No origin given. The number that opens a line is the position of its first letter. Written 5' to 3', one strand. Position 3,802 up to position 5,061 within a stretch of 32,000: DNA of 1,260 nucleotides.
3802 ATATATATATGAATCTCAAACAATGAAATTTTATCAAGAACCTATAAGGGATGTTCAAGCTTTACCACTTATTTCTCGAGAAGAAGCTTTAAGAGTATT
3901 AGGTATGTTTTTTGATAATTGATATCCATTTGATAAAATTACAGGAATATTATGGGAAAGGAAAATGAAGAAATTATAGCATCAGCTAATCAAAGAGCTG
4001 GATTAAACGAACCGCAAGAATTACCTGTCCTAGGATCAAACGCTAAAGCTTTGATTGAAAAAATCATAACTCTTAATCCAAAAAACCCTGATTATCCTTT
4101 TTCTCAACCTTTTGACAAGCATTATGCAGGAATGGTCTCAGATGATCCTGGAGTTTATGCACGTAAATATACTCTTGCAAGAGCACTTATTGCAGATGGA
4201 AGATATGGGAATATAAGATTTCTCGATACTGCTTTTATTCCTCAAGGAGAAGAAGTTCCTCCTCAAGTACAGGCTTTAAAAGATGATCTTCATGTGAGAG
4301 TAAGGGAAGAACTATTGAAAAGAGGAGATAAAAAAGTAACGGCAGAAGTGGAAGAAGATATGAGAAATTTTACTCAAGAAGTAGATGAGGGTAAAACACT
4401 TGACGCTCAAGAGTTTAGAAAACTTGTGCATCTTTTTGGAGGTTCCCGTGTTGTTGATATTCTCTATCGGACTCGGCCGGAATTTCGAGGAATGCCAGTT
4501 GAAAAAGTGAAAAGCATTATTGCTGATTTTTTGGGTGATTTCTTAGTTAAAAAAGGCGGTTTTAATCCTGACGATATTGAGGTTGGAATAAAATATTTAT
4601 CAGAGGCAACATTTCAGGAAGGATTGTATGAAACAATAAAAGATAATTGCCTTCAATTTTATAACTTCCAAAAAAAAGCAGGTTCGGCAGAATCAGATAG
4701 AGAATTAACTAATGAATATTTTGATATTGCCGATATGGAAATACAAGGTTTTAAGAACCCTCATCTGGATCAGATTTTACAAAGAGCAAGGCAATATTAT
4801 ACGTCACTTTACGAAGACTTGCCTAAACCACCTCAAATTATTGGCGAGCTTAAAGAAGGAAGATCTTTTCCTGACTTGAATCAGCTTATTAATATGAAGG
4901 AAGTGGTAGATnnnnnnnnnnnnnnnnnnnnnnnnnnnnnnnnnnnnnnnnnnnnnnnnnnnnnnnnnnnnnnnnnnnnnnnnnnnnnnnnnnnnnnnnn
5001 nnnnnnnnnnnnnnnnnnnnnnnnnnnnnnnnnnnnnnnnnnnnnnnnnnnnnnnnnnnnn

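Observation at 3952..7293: SNF2 ATPase fused to a methyltransferase that is not of the DNA type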

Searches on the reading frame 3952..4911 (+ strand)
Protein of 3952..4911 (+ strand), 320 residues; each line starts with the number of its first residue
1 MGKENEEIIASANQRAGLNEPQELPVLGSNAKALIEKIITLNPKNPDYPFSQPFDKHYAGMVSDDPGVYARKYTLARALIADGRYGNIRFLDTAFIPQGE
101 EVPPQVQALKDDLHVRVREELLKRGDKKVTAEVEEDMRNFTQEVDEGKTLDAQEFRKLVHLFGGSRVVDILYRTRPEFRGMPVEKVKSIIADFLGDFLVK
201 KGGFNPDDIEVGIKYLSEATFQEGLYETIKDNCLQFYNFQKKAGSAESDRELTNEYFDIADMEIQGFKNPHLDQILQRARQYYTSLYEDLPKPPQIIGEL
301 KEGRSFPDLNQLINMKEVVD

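Call 32: predict_structure(alignment_id=A3)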
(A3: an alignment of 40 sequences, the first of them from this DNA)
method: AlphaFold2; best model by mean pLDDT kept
length: 320 residues; sequences in the alignment: 40
mean_pLDDT: 91.8   pTM: 0.83
mean pLDDT of the five models: 91.8, 90.6, 89.8, 89.2, 88.1
residues with pLDDT >= 90: 264; 70-90: 31; 50-70: 19; < 50: 6
segments of 3 or more residues with pLDDT < 50: 16-19
pLDDT, mean of each block of 10 residues (from residue 1): 61 51 66 95 97 97 91 95 96 96 94 96 97 97 97 97 96 95 97 94 91 96 97 97 95 98 96 98 95 85 89 94
secondary structure, 60 per line:
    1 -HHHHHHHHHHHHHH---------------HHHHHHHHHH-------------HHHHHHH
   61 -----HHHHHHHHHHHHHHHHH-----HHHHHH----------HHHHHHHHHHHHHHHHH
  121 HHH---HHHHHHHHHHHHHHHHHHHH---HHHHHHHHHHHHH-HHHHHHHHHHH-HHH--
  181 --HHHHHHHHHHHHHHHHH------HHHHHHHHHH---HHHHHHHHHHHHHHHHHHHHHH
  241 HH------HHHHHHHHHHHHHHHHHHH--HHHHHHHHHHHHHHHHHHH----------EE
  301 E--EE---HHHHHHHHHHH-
elements in order: H2-15 H31-40 H54-60 H66-82 H88-93 H104-123 H127-146 H150-162 H164-174 H183-199 H206-215 H219-242 H249-267 H270-288 E299-301 H309-319

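Call 37: fold_search(model_id=the predicted structure, library=pdb)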
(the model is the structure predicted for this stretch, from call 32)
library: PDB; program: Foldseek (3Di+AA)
matches with E <= 10: 561; with E <= 0.001: 0
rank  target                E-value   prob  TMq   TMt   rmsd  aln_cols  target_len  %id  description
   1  4plr_A                1.5e-01  0.44  0.21  0.22  15.6       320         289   12  Crystal Structures of Designed Armadillo Repeat Proteins: Implications of Construct Design and Crystallization Conditi (released 2014-08-27)
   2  5mfm_B                1.6e-01  0.28  0.16  0.16  17.5       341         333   14  Designed armadillo repeat protein peptide fusion YIIIM6AII_GS11_(KR)5 (released 2017-09-13)
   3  4v3o_A                2.1e-01  0.33  0.20  0.20  15.7       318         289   12  Designed armadillo repeat protein with 5 internal repeats, 2nd generation C-cap and 3rd generation N-cap. (released 2016-01-13)
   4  6iur_B                2.7e-01  0.35  0.22  0.15  15.5       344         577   15  A phosphatase complex STRN3-PP2Aa (released 2019-12-04)
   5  5mfm_C                2.7e-01  0.20  0.16  0.15  17.4       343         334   14  Designed armadillo repeat protein peptide fusion YIIIM6AII_GS11_(KR)5 (released 2017-09-13)
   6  4r5t                  2.7e-01  0.20  0.18  0.09  19.1       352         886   15  Structure of the m1 alanylaminopeptidase from malaria complexed with a hydroxamic acid-based inhibitor (released 2014-10-29)
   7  5mfm_F                3.1e-01  0.28  0.19  0.19  15.5       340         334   15  Designed armadillo repeat protein peptide fusion YIIIM6AII_GS11_(KR)5 (released 2017-09-13)
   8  6iur_A                3.4e-01  0.30  0.22  0.15  15.9       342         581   14  A phosphatase complex STRN3-PP2Aa (released 2019-12-04)
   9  6s9l_A                3.5e-01  0.28  0.20  0.21  15.3       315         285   11  Designed Armadillo Repeat protein Lock1 bound to (KR)4KLSF target (released 2020-02-19)
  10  4uae_A                3.7e-01  0.38  0.23  0.19  16.0       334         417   12  Importin alpha 3 delta IBB in complex with Influenza PB2 Nuclear Localization Domain (released 2015-02-04)
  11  6s9o_D                3.7e-01  0.23  0.20  0.19  15.9       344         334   12  Designed Armadillo Repeat protein internal Lock1 fused to target peptide KRKRKLKFKR (released 2020-02-19)
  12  6iur_F                4.0e-01  0.30  0.26  0.17  15.3       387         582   16  A phosphatase complex STRN3-PP2Aa (released 2019-12-04)
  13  2pf4_A                4.2e-01  0.25  0.21  0.14  15.0       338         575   14  Crystal structure of the full-length simian virus 40 small t antigen complexed with the protein phosphatase 2A Aalpha  (released 2007-08-07)
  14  4crv_B                4.2e-01  0.21  0.16  0.18  15.5       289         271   13  Complex of human CNOT9 and CNOT1 including two tryptophans (released 2014-05-07)
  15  7mwb_A                5.2e-01  0.13  0.17  0.14  21.4       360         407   13  ERAP1 binds peptide C-terminus of a SPF sequence (FKARKF) (released 2021-07-28)
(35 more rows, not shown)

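Call 101: fold_search(model_id=the predicted structure, library=viral)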
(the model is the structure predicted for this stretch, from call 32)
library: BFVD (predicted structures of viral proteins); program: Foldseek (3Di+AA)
matches with E <= 10: 222; with E <= 0.001: 0
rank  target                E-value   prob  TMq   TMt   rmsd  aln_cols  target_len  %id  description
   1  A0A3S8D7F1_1          1.6e-01  0.18  0.15  0.07  19.3       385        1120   12  Tegument protein [Vombatid gammaherpesvirus 1]
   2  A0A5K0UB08            2.7e-01  0.23  0.18  0.13  18.2       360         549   11  Putative ankyrin domain containg protein [Yasminevirus sp. GU-2018]
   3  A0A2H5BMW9            4.3e-01  0.14  0.16  0.08  30.1       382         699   11  Uncharacterized protein [Vibrio phage VEN]
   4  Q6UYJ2                4.5e-01  0.12  0.13  0.13  24.5       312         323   12  Conserved tail assembly protein [Burkholderia phage BcepNazgul]
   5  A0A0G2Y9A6            4.7e-01  0.18  0.19  0.17  15.1       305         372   10  Ankyrin repeat protein [Acanthamoeba polyphaga mimivirus Kroon]
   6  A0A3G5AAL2            5.6e-01  0.18  0.20  0.16  15.4       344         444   13  Uncharacterized protein [Hyperionvirus sp.]
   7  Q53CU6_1              5.6e-01  0.11  0.15  0.07  21.8       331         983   11  JM124 [macacine gammaherpesvirus 11]
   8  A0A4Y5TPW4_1          5.6e-01  0.09  0.14  0.05  25.1       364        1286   11  (no name in the UniProt tables at hand)
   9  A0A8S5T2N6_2          6.7e-01  0.09  0.15  0.07  28.1       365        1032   11  Morphogenesis protein 1 wall, phi29, hydrolase, infection [Myoviridae sp. ctqfO1]
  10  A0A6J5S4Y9            7.6e-01  0.08  0.13  0.06  24.0       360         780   13  Uncharacterized protein [uncultured Caudovirales phage]
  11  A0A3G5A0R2            9.0e-01  0.10  0.16  0.17  17.0       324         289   11  Uncharacterized protein [Harvfovirus sp.]
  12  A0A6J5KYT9            9.8e-01  0.06  0.11  0.09  37.3       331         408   11  Uncharacterized protein [uncultured Caudovirales phage]
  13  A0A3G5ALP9            1.1e+00  0.06  0.15  0.12  20.3       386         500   12  Uncharacterized protein [Sylvanvirus sp.]
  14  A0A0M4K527            1.2e+00  0.07  0.14  0.09  23.0       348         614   12  (no name in the UniProt tables at hand)
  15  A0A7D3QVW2            1.2e+00  0.05  0.11  0.06  21.6       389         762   10  Ubiquitin conjugation factor E4 with U-box domain [Fadolivirus FV1/VV64]
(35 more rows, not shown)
